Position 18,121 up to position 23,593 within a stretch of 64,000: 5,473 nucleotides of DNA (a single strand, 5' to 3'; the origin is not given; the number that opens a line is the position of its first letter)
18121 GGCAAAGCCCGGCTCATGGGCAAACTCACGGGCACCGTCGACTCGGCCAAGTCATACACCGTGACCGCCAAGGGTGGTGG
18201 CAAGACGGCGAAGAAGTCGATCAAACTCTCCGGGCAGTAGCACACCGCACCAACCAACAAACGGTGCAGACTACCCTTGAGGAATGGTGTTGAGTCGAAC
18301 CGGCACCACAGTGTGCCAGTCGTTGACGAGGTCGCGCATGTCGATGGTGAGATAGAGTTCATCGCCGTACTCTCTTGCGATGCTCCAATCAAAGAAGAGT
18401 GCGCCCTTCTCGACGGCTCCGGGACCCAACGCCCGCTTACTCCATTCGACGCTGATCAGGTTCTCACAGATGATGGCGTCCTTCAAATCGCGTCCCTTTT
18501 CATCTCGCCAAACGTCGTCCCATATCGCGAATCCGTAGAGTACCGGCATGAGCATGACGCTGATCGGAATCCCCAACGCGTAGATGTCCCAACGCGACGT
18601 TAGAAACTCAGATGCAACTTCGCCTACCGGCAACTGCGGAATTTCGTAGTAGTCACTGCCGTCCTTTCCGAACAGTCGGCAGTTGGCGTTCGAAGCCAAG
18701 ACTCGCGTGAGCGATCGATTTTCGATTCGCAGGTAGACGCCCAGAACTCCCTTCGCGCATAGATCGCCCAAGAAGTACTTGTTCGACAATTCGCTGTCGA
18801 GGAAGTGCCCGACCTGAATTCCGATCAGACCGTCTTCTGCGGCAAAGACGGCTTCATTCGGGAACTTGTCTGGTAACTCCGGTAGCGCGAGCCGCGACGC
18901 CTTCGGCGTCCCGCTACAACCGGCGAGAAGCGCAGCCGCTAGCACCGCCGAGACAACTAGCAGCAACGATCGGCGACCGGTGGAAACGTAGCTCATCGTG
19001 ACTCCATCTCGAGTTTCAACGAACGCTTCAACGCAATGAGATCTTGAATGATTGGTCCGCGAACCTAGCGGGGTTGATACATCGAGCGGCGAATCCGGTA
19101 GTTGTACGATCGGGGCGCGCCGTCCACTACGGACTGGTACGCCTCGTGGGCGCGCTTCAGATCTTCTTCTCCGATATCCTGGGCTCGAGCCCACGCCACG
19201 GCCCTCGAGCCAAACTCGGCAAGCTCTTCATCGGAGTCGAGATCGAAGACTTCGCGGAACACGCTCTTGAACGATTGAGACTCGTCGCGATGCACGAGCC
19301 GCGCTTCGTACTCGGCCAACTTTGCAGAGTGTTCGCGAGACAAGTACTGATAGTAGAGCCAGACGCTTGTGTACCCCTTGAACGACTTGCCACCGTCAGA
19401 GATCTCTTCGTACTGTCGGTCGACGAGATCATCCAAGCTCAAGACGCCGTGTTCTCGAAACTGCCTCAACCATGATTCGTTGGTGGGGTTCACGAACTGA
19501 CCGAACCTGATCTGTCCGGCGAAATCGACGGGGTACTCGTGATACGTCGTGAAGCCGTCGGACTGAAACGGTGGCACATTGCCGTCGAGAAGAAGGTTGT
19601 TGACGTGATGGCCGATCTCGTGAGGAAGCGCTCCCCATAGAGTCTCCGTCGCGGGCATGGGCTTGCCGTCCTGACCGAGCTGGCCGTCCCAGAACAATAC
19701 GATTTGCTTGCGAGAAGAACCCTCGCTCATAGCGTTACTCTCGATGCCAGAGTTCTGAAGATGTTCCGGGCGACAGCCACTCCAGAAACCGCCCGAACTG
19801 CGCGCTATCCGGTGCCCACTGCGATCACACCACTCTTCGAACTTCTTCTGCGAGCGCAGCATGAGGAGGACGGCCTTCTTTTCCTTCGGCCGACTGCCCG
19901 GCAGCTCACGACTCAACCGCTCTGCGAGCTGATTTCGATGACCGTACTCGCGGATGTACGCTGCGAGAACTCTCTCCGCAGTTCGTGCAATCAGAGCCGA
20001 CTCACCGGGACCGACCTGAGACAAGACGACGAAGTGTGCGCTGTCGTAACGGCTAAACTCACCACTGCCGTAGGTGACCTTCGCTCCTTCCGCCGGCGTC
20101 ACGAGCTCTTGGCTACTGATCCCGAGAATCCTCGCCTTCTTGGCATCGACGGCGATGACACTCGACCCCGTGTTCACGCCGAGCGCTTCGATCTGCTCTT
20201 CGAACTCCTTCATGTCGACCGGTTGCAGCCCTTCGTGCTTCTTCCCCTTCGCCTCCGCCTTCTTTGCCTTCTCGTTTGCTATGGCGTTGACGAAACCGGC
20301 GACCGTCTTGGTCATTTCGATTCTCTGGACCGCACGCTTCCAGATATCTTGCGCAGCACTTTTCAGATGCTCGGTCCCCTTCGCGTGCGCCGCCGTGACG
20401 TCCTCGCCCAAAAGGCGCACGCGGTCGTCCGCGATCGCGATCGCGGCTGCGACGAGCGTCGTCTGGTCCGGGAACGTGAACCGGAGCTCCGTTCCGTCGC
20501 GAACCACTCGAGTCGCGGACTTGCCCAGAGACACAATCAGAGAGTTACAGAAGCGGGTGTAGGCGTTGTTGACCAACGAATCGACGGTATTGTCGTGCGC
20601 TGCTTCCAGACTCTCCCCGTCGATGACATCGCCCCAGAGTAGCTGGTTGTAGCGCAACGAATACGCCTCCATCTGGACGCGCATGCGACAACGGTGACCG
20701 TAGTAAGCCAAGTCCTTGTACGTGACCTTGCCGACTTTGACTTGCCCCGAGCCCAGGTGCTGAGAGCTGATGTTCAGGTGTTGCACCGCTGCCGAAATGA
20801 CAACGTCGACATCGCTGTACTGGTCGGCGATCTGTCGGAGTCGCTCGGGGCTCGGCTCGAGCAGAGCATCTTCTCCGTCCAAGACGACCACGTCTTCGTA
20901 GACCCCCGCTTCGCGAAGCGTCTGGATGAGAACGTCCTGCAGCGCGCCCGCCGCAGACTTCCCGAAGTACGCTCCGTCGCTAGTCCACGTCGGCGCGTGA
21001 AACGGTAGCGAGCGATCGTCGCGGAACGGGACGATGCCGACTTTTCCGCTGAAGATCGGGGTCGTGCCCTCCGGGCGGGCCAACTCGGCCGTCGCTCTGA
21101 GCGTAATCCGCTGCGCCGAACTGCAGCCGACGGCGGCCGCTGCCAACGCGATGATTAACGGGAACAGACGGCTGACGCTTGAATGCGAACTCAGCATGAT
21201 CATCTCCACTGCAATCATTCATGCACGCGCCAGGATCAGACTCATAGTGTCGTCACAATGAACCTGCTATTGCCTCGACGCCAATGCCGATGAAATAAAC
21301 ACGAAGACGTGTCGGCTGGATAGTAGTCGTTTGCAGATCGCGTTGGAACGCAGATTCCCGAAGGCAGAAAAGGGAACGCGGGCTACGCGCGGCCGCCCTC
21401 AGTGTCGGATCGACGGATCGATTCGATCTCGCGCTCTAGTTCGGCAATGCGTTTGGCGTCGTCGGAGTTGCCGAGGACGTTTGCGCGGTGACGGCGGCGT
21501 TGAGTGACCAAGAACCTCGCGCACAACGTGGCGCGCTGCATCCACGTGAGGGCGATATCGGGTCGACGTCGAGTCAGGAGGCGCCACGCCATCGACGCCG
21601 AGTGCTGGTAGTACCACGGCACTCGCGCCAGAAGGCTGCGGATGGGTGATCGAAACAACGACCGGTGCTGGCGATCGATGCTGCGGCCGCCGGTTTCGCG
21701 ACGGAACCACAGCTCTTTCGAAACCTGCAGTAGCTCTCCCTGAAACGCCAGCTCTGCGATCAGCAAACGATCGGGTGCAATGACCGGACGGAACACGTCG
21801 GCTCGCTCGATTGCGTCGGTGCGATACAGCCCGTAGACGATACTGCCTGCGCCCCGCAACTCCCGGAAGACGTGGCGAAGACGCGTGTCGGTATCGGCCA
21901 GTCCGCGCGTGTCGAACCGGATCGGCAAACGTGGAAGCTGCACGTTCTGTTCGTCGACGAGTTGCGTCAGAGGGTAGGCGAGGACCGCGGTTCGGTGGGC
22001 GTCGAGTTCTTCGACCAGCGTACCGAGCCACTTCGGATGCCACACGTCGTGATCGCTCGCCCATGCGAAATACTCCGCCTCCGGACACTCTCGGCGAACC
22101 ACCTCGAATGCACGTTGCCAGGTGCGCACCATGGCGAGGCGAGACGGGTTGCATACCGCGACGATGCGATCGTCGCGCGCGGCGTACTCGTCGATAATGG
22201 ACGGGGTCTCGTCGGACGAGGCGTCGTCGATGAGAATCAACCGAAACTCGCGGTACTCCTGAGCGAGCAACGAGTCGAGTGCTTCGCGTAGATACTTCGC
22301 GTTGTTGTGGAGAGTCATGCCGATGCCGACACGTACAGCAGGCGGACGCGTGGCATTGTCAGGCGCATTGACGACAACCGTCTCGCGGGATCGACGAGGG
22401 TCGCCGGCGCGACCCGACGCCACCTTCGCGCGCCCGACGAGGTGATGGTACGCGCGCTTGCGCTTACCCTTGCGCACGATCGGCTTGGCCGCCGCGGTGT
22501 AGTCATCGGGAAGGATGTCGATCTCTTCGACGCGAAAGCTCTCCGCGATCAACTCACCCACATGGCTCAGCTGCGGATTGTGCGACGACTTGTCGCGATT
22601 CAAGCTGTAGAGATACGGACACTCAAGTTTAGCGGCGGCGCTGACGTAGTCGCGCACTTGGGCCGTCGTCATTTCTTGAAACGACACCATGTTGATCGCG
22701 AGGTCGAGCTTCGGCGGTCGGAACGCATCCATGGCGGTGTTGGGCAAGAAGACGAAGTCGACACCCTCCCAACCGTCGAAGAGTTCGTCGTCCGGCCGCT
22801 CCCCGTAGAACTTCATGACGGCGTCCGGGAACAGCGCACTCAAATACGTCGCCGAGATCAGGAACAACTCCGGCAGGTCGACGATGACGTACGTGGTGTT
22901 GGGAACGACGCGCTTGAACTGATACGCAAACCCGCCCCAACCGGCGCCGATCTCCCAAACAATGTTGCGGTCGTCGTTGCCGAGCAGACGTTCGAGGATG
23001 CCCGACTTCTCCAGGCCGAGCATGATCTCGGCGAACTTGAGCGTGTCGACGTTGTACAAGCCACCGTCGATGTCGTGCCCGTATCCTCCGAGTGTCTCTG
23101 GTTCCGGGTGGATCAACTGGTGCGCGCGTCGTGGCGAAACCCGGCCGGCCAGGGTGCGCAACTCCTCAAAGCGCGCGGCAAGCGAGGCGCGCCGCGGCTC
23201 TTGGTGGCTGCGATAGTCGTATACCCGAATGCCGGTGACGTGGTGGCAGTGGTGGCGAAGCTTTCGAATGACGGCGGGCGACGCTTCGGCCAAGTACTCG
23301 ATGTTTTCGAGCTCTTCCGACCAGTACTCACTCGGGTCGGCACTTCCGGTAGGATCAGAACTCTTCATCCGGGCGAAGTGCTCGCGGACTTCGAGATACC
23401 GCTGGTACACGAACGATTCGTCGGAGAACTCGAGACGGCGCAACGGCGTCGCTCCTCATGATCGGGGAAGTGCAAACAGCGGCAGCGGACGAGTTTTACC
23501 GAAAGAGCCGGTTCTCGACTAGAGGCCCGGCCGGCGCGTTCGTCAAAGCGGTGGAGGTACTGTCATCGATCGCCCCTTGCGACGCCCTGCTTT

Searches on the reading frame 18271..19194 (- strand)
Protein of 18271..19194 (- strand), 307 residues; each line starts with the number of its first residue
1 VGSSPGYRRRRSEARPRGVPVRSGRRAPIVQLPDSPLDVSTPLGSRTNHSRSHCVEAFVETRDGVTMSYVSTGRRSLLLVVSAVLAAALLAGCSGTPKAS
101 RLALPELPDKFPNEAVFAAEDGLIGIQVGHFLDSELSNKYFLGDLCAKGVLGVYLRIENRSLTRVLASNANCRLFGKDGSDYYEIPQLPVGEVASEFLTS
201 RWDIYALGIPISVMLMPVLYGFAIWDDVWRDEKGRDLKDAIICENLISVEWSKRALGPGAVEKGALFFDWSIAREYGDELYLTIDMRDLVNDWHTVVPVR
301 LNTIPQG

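Call 9: search_protein_families(library=pfam, proteins=[window:18271-19194:-], max_evalue=0.1)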
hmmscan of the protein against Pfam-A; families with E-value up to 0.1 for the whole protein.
window:18271-19194:- (307 aa): 0 families

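Call 10: search_protein_families(library=ncbifam, proteins=[window:18271-19194:-], max_evalue=0.1)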
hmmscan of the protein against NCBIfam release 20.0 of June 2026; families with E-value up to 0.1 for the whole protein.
window:18271-19194:- (307 aa): 1 family
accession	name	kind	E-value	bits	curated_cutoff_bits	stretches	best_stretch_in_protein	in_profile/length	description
NF011925.1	PRK15396.1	subfamily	0.06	13.6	108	1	75-102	3-30/78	major outer membrane lipoprotein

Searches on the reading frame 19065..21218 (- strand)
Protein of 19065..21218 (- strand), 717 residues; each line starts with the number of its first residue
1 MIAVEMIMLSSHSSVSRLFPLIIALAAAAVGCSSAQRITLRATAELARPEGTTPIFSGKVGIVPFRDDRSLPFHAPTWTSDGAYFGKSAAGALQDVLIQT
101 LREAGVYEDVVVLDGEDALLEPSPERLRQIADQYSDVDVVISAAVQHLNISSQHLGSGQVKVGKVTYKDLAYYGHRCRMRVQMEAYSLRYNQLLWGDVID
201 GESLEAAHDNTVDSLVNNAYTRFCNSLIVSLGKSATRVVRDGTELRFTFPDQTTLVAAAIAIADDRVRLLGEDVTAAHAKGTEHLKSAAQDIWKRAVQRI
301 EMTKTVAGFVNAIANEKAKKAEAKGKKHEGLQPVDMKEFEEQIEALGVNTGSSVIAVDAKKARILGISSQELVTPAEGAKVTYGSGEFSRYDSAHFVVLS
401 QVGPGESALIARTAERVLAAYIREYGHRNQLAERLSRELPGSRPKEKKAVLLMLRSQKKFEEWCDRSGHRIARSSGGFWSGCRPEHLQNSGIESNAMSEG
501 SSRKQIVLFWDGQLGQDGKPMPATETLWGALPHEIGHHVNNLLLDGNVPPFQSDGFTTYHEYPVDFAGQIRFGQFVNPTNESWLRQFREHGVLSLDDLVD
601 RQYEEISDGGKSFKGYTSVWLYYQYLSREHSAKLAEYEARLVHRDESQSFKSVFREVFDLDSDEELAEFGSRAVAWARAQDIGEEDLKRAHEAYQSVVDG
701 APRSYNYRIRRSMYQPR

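Call 9: search_protein_families(library=pfam, proteins=[window:19065-21218:-], max_evalue=0.1)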
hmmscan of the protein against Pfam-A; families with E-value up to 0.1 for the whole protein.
window:19065-21218:- (717 aa): 1 family
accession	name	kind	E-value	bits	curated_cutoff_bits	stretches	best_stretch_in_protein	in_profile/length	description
PF14011.11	ESX-1_EspG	-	0.01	15.9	27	1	225-299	88-154/245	EspG family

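Call 10: search_protein_families(library=ncbifam, proteins=[window:19065-21218:-], max_evalue=0.1)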
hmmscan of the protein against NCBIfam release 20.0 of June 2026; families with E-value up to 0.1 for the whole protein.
window:19065-21218:- (717 aa): 0 families

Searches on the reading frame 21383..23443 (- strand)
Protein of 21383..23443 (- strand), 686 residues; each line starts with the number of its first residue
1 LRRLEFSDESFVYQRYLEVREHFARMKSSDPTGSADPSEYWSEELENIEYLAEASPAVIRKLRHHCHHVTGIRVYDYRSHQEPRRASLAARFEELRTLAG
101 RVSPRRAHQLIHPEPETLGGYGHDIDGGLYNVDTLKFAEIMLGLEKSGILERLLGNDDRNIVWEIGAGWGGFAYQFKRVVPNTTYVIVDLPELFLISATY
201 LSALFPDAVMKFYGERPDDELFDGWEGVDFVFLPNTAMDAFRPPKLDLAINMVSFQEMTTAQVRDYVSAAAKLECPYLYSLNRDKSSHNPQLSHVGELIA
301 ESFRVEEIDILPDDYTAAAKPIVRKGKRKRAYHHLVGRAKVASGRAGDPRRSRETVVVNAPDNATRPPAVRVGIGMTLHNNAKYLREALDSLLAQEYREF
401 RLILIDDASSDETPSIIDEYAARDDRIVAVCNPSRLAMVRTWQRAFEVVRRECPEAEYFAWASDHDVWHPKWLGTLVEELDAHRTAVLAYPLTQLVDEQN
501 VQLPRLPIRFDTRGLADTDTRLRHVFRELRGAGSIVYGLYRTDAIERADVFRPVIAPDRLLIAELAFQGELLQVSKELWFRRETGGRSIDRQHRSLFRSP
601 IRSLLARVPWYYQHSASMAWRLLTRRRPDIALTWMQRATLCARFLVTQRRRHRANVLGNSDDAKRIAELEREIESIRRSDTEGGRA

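Call 9: search_protein_families(library=pfam, proteins=[window:21383-23443:-], max_evalue=0.1)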
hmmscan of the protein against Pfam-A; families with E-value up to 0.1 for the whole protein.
window:21383-23443:- (686 aa): 3 families
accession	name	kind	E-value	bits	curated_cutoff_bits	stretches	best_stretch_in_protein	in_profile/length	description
PF00535.33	Glycos_transf_2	-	1.9e-22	80.4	23.3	1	375-496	3-121/168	Glycosyl transferase family 2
PF13641.12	Glyco_tranf_2_3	-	0.0004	20.9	27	1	380-480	11-111/230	Glycosyltransferase like family 2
PF10111.15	Glyco_tranf_2_2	-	0.081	12.8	27.3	0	374-500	4-131/276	Glycosyltransferase like family 2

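Call 10: search_protein_families(library=ncbifam, proteins=[window:21383-23443:-], max_evalue=0.1)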
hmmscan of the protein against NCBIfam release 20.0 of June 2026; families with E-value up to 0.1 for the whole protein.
window:21383-23443:- (686 aa): 17 families
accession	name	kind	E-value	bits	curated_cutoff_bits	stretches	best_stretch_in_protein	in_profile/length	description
TIGR04371.1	methyltran_NanM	subfamily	8.4e-25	87.8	44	1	114-279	109-270/273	putative sugar O-methyltransferase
NF047683.1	TeichurnBiosyTuaG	equivalog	8.8e-11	41.9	400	1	377-486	13-117/252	teichuronic acid biosynthesis protein TuaG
NF053739.1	GlytfEpsEBac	equivalog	1.7e-09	37.1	450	1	371-485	2-112/265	glycosyltransferase EpsE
TIGR03937.1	PgaC_IcaA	equivalog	1.8e-08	33.7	422.3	1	371-431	46-106/407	poly-beta-1,6-N-acetyl-D-glucosamine synthase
TIGR03469.1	HpnB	hypoth_equivalog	4.4e-07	29.2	379.25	1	377-486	51-166/386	hopene-associated glycosyltransferase HpnB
NF050050.1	ProtGlycPglI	equivalog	4.8e-07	29.4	500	1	376-433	8-65/306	GalNAc(5)-diNAcBac-PP-undecaprenol beta-1,3-glucosyltransferase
NF007482.0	PRK10073.1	equivalog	9.3e-07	28.1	423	1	372-430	8-66/334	glycosyltransferase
NF041394.1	GtaseAglG_Halo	equivalog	9.8e-05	21.8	440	1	383-489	16-117/304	glucosyl-dolichyl phosphate glucuronosyltransferase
NF007453.0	PRK10018.1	equivalog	0.0066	16.1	382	1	372-485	8-116/280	colanic acid biosynthesis glycosyltransferase WcaA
NF001080.0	PRK00121.2-2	equivalog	0.0082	15.4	132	1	155-197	43-85/224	tRNA (guanosine(46)-N7)-methyltransferase TrmB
NF038302.1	EPS_HpsE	equivalog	0.012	14.6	300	1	374-423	5-57/307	hormogonium polysaccharide biosynthesis glycosyltransferase HpsE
TIGR04017.1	WcaA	equivalog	0.013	15.2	495.75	1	372-485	7-115/279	colanic acid biosynthesis glycosyltransferase WcaA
NF045692.1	OglycostaseCruG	equivalog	0.02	13.8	600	1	373-429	44-100/386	2'-O-glycosyltransferase CruG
NF053846.1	glyco_with_XrtP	equivalog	0.023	13.4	520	1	393-430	63-100/440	XrtP-associated glycosyltransferase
TIGR04440.1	glyco_TIGR04440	domain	0.031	14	70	1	376-547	6-174/215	TIGR00180 family glycosyltransferase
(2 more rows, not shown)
